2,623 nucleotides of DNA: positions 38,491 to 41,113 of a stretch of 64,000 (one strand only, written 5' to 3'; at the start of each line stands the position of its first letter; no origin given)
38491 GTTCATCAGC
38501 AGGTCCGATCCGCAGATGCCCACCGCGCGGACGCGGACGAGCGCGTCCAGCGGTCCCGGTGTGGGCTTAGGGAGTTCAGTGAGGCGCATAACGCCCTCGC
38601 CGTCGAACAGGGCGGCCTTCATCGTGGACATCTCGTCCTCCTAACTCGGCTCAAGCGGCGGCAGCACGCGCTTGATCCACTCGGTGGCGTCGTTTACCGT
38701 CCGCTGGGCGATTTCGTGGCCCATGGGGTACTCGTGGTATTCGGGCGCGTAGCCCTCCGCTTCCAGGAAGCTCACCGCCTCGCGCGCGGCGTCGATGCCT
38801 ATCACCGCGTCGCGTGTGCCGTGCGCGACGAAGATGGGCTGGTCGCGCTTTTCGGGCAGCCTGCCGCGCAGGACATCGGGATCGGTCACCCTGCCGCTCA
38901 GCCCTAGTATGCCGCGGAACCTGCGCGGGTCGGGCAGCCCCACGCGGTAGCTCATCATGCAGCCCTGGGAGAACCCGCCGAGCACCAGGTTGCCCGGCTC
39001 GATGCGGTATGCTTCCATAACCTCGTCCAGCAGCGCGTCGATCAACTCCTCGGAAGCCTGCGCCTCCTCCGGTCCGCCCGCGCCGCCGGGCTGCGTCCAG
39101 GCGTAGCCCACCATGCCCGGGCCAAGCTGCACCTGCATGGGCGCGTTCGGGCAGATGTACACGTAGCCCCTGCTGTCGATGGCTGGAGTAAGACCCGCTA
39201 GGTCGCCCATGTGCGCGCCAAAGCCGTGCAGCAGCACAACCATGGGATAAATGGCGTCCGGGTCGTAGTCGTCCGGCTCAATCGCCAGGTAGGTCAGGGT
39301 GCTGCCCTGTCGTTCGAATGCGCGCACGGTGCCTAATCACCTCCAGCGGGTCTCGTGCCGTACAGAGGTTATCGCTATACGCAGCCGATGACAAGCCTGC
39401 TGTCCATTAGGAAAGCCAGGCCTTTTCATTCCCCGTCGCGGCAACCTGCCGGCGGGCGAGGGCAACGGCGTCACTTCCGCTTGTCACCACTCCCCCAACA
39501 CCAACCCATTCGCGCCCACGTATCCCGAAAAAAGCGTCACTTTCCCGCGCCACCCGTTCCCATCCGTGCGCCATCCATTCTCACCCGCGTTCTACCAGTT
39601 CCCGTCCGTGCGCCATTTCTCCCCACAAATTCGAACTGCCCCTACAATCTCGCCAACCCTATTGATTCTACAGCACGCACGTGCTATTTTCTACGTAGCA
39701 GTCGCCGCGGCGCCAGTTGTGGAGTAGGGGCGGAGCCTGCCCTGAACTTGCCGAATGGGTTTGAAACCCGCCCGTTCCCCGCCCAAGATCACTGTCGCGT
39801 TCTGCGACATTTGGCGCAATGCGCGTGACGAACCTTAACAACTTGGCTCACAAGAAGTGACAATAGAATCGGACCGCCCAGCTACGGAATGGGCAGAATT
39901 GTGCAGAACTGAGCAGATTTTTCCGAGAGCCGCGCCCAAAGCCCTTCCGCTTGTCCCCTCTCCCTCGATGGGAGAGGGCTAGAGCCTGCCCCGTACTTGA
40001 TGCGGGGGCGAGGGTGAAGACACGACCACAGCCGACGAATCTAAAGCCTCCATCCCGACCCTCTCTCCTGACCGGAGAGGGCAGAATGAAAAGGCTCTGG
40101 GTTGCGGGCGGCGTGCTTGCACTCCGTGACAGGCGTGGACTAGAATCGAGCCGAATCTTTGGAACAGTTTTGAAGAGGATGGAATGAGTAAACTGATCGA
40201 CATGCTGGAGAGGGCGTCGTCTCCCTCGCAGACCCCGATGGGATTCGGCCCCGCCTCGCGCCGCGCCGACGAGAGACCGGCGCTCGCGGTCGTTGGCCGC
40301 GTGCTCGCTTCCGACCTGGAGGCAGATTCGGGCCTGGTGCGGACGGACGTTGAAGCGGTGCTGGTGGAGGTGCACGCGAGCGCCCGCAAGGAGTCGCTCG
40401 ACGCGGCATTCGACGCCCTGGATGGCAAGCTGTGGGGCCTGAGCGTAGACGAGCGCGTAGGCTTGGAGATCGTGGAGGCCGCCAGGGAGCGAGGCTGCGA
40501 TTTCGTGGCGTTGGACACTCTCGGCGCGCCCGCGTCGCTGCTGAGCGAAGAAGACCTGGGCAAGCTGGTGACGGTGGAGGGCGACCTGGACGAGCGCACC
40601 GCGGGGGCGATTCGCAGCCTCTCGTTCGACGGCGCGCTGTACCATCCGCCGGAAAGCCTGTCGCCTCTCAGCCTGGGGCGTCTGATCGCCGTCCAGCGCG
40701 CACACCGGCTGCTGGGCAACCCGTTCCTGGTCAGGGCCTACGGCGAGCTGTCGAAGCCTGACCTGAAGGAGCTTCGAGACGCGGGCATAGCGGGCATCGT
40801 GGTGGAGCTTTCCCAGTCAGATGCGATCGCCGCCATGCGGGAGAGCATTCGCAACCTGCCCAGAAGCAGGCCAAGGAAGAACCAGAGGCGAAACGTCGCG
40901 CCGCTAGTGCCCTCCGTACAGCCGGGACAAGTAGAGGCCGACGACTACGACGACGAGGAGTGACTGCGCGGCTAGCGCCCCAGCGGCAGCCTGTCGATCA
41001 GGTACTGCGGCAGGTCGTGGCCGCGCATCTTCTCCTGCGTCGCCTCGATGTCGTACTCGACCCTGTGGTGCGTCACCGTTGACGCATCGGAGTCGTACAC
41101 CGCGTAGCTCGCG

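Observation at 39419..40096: Undescribed MITE-like element of about 650 bp with terminal inverted repeats, two copies in opposite orientation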

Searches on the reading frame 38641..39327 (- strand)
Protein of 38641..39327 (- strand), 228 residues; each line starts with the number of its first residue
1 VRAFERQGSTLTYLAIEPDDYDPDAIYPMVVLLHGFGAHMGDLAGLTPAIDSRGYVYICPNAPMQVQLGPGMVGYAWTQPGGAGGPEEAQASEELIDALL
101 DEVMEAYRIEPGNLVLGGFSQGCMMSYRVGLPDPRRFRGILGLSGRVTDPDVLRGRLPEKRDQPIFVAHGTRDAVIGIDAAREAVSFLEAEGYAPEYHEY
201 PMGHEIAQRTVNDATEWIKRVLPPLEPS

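Call 13: search_protein_families(library=pfam, proteins=[window:38641-39327:-])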
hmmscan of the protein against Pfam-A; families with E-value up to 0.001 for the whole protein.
window:38641-39327:- (228 aa): 5 families
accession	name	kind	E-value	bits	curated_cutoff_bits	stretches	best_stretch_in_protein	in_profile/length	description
PF02230.22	Abhydrolase_2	-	1.8e-24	87.2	23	1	28-220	15-215/217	Phospholipase/Carboxylesterase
PF12697.13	Abhydrolase_6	-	5.6e-06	27.6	26.3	1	30-173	1-118/217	Alpha/beta hydrolase family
PF00561.26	Abhydrolase_1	-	2.1e-05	24.7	25.8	1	28-145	1-102/245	alpha/beta hydrolase fold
PF12146.15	Hydrolase_4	-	9.2e-05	22.3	27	0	29-142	6-106/239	Serine aminopeptidase, S33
PF00756.26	Esterase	-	0.00051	20.3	22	0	17-174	14-195/251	Putative esterase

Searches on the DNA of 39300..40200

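Call 8: search_rna_families(source=window, start=39300, end=40200, threshold=evalue, max_evalue=10)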
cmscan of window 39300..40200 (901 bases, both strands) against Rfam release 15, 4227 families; matches with E-value up to 10: 3.
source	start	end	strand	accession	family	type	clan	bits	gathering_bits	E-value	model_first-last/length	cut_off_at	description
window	40048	40096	+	RF00736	mir-320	Gene; miRNA;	-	16.4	55.5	1.1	1-76/76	no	mir-320 microRNA precursor family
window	39956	40014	+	RF00381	Antizyme_FSE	Cis-reg; frameshift_element;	-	14.1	40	9.3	7-43/59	no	Antizyme RNA frameshifting stimulation element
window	39917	40008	-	RF00191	SNORA57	Gene; snRNA; snoRNA; HACA-box;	-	11.2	40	8.9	1-149/149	no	Small nucleolar RNA SNORA57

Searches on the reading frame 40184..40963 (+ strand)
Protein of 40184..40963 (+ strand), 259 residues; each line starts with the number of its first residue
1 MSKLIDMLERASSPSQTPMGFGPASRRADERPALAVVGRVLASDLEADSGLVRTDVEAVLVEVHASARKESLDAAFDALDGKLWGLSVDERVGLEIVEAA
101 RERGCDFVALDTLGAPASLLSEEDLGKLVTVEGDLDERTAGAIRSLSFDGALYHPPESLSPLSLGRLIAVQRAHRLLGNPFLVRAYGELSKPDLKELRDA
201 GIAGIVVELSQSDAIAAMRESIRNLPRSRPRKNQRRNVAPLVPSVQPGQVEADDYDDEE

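Call 12: find_encoding_contigs(protein=window:40184-40963:+, flank=10000, max_places=6)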
Protein window:40184-40963:+ (259 aa): 2 contigs read that carry it; 1 place shown.
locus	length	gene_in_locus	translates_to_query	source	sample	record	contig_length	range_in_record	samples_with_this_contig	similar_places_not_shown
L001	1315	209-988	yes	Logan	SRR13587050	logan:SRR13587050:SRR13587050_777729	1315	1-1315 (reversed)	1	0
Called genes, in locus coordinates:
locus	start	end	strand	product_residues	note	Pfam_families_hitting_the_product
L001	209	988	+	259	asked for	-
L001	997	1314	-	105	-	?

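Call 13: search_protein_families(library=pfam, proteins=[window:40184-40963:+])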
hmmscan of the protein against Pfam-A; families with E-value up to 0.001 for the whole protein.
window:40184-40963:+ (259 aa): 0 families

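Call 34: find_homologous_proteins(query=window:40184-40963:+, max_evalue=1e-20)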
Query window:40184-40963:+ (259 aa): 22 proteins with E <= 1e-20 among 4713 candidates.
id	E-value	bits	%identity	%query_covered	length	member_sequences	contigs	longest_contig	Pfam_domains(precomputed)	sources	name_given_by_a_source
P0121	4.1e-152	523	97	100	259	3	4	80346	-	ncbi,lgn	-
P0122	5.7e-139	480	88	100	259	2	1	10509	-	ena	-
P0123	5.1e-136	470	86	100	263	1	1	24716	-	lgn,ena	-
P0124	4.4e-125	434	81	100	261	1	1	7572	-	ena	-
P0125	2.3e-121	422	79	100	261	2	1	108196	-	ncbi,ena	-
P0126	3.2e-120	418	78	100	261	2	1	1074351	-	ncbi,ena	-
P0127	8.5e-120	417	79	100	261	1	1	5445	-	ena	-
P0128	8.5e-120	417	78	100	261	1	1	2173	-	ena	-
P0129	1.3e-119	416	78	100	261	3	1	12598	-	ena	-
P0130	1.9e-118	412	78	100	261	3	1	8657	-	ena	-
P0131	7.1e-118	411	77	100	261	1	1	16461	-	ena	-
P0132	2.3e-117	409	78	100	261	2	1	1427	-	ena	-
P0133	7.4e-117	407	77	100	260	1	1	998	-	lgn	-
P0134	4.4e-115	401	73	99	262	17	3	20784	-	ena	-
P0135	6.5e-113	394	77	96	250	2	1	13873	-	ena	-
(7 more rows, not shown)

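Call 35: find_encoding_contigs(protein=P0121, flank=4000, max_places=4)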
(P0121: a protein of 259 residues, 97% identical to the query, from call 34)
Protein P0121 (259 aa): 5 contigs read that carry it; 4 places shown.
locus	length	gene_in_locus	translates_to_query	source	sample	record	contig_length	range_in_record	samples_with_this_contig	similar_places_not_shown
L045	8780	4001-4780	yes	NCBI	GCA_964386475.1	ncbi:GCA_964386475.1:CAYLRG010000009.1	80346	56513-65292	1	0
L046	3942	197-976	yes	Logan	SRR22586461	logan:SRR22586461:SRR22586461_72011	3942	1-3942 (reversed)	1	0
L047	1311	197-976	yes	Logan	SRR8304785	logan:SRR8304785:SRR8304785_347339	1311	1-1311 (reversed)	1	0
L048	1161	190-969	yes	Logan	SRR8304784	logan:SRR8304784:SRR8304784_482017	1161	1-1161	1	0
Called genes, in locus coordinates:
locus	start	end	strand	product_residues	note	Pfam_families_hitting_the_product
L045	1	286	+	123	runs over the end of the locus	-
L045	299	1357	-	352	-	PF13452:FAS1_DH_region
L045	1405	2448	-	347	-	PF08240:ADH_N, PF16912:Glu_dehyd_C, PF00107:ADH_zinc_N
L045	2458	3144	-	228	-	PF02230:Abhydrolase_2, PF00561:Abhydrolase_1 (faint), PF12697:Abhydrolase_6 (weak)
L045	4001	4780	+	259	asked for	-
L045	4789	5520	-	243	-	PF00149:Metallophos, PF12850:Metallophos_2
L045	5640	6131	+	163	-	PF02367:TsaE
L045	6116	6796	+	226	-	PF00814:TsaD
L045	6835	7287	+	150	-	PF00334:NDK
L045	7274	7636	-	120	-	PF02410:RsfS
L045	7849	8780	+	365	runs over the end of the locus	PF03054:tRNA_Me_trans, PF20259:tRNA_Me_trans_M, PF20258:tRNA_Me_trans_C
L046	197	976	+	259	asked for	-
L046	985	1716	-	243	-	PF00149:Metallophos, PF12850:Metallophos_2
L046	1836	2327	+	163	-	PF02367:TsaE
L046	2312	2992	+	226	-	PF00814:TsaD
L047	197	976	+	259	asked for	-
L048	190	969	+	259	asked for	-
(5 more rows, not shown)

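Call 36: find_encoding_contigs(protein=P0122, flank=4000, max_places=2)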
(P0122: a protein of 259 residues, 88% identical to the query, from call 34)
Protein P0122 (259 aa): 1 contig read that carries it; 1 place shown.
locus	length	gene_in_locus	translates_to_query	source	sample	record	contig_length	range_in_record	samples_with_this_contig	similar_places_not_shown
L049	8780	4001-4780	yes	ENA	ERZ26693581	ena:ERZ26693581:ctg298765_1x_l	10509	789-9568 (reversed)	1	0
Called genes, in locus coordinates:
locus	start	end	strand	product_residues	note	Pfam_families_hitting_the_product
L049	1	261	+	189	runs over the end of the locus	PF12850:Metallophos_2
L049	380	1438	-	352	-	PF13452:FAS1_DH_region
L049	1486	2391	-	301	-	PF08240:ADH_N, PF16912:Glu_dehyd_C, PF00107:ADH_zinc_N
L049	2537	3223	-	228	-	PF02230:Abhydrolase_2, PF12697:Abhydrolase_6 (weak)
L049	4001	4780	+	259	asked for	-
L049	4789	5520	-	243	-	PF00149:Metallophos, PF12850:Metallophos_2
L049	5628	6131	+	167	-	PF02367:TsaE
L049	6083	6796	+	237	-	PF00814:TsaD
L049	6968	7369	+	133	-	PF00334:NDK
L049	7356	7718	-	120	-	PF02410:RsfS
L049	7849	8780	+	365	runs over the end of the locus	PF03054:tRNA_Me_trans, PF20259:tRNA_Me_trans_M, PF20258:tRNA_Me_trans_C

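Call 37: find_encoding_contigs(protein=P0126, flank=4000, max_places=2)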
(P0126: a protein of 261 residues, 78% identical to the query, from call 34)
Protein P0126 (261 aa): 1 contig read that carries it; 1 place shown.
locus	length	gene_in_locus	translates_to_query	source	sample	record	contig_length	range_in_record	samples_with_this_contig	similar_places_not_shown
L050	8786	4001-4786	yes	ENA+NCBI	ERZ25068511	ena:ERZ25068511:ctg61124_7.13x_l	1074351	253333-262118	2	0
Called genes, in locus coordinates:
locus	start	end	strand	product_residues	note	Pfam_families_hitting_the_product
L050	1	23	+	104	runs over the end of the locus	-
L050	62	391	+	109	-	-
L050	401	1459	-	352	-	PF13452:FAS1_DH_region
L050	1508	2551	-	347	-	PF08240:ADH_N, PF16912:Glu_dehyd_C, PF00107:ADH_zinc_N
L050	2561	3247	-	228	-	PF02230:Abhydrolase_2, PF12697:Abhydrolase_6 (weak)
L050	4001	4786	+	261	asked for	-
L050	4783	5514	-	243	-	PF00149:Metallophos, PF12850:Metallophos_2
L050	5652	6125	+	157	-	PF02367:TsaE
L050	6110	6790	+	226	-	PF00814:TsaD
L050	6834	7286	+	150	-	PF00334:NDK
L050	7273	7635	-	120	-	PF02410:RsfS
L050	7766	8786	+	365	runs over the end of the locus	PF03054:tRNA_Me_trans, PF20259:tRNA_Me_trans_M, PF20258:tRNA_Me_trans_C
